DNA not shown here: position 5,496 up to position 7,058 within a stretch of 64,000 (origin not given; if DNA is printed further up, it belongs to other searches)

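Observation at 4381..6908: A two-gene cargo module (420-aa unknown plus 395-aa SEC-C / nuclease-like protein): candidate undescribed defence or toxin system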

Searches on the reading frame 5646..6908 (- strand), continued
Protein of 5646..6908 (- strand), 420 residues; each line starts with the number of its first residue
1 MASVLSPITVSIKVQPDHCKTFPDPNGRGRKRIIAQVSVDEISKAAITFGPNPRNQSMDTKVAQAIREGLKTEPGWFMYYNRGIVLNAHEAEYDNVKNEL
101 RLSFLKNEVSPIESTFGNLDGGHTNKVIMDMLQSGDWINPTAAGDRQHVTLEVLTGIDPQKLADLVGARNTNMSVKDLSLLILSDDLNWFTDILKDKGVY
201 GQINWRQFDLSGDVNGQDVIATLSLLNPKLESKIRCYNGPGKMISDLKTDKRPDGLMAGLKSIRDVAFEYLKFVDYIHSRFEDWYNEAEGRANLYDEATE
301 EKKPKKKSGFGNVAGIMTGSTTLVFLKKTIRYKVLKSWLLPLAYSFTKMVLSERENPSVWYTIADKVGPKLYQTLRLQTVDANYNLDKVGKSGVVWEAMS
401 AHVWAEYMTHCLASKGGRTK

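Call 97: search_dna_similar(query=window:5646-6908:-, collection=plasmids, mode=protein, max_evalue=0.001, max_rows=20)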
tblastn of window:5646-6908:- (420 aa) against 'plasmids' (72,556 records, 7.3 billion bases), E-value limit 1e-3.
Records with a match: 10; places in all: 11; records where one place covers at least 80% of the query: 8.
Best place of each record, by identity: <60% 10.
By first word of the organism name: Enterococcus 3; Latilactobacillus 2; Lactiplantibacillus 1; Terribacillus 1; Staphylococcus 1; Corynebacterium 1; Pusillibacter 1.
By predicted mobility (MOB-suite, as given by PLSDB): non-mobilizable 6; mobilizable 3; conjugative 1.
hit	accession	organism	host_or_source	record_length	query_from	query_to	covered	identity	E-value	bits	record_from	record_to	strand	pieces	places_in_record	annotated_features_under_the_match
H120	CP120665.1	Lactiplantibacillus plantarum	whole organism,fermented mustard green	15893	35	396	86%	27.4%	1e-16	90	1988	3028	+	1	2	AIPR family protein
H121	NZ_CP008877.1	Terribacillus goriensis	Cryptomeria japonica var. sinensis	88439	12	408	95%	24.5%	3e-22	107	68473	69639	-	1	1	AIPR family protein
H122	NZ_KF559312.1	Latilactobacillus sakei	-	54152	47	398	84%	25.1%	2e-8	64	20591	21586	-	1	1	AIPR family protein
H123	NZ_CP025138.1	Latilactobacillus sakei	kimchi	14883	47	398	84%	24.9%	4e-8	63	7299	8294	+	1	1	AIPR family protein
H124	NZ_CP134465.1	Staphylococcus warneri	White radish,Single cell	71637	52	398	83%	24.4%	2e-9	67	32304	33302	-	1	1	AIPR family protein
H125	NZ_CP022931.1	Enterococcus durans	Drosophila melanogaster Oregon-R ...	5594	52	396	82%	24.3%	1e-12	77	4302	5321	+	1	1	AIPR family protein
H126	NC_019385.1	Enterococcus faecalis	-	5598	52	396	82%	24.3%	1e-12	77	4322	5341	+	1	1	AIPR family protein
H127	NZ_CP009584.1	Corynebacterium ulcerans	Homo sapiens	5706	52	396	82%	24.3%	1e-12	77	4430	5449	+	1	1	record has no annotation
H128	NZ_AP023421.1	Pusillibacter faecalis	Homo sapiens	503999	12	230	52%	27.0%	5e-6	57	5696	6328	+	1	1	AIPR family protein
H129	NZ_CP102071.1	Enterococcus faecalis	Pig,single cell,Rectal swab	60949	52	250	47%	24.9%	5e-7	60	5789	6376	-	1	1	AIPR family protein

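Call 98: search_dna_similar(query=window:5646-6908:-, collection=phages, mode=protein, max_evalue=0.001, max_rows=20)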
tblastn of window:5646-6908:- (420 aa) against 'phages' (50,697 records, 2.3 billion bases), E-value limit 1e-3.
Records with a match: 3; places in all: 3; records where one place covers at least 80% of the query: 1.
Best place of each record, by identity: <60% 3.
By first word of the organism name: Bacillus 2; Bacteriophage 1.
By host as written in the record: Bacillus megaterium DSM 319 2; - 1.
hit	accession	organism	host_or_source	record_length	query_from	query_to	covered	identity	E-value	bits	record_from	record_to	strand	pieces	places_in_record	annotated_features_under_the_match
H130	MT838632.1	Bacteriophage sp.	human fecal samples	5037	52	415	87%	24.5%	3e-13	78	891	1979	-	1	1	record has no annotation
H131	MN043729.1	Bacillus phage vB_BmeM-Goe8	Bacillus megaterium DSM 319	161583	33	248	51%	25.5%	4e-6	56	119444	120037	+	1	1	putative AIPR protein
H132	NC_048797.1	Bacillus phage vB_BmeM-Goe8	Bacillus megaterium DSM 319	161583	33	248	51%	25.5%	4e-6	56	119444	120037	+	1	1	putative AIPR protein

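Call 100: get_annotated_region(hit=H121, flank=5000)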
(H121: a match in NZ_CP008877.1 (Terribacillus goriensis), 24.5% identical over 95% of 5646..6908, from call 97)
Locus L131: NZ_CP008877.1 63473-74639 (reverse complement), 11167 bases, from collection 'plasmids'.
description: Terribacillus goriensis strain MP602 plasmid pT1, complete sequence
organism: Terribacillus goriensis (NCBI taxid 386490)
taxonomy: Bacteria; Bacillota; Bacilli; Bacillales; Bacillaceae; Terribacillus; Terribacillus goriensis
host: -; source: Cryptomeria japonica var. sinensis; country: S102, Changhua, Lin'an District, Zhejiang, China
typing (MOB-suite, as given by PLSDB): mobilizable; relaxase MOBQ
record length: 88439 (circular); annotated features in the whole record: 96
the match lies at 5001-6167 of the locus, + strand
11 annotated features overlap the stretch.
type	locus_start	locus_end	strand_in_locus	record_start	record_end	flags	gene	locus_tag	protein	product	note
CDS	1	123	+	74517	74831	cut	-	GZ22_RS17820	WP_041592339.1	hypothetical protein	-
CDS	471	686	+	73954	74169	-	-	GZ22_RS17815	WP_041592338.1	hypothetical protein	-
CDS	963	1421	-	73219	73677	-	-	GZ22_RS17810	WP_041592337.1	hypothetical protein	-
CDS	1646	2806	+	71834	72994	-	-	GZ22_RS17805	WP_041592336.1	hypothetical protein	-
CDS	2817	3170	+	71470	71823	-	-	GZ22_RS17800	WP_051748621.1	hypothetical protein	-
CDS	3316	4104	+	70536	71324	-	-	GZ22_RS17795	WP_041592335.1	DUF3883 domain-containing protein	-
CDS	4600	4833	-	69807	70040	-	-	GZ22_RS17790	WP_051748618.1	helix-turn-helix transcriptional regulator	-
CDS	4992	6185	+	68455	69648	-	-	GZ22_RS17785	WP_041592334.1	AIPR family protein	-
CDS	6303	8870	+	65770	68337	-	-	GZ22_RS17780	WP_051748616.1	Z1 domain-containing protein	-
CDS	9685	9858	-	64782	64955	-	-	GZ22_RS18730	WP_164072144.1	hypothetical protein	-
CDS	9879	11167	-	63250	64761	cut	-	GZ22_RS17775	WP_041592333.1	ArdC-like ssDNA-binding domain-containing protein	-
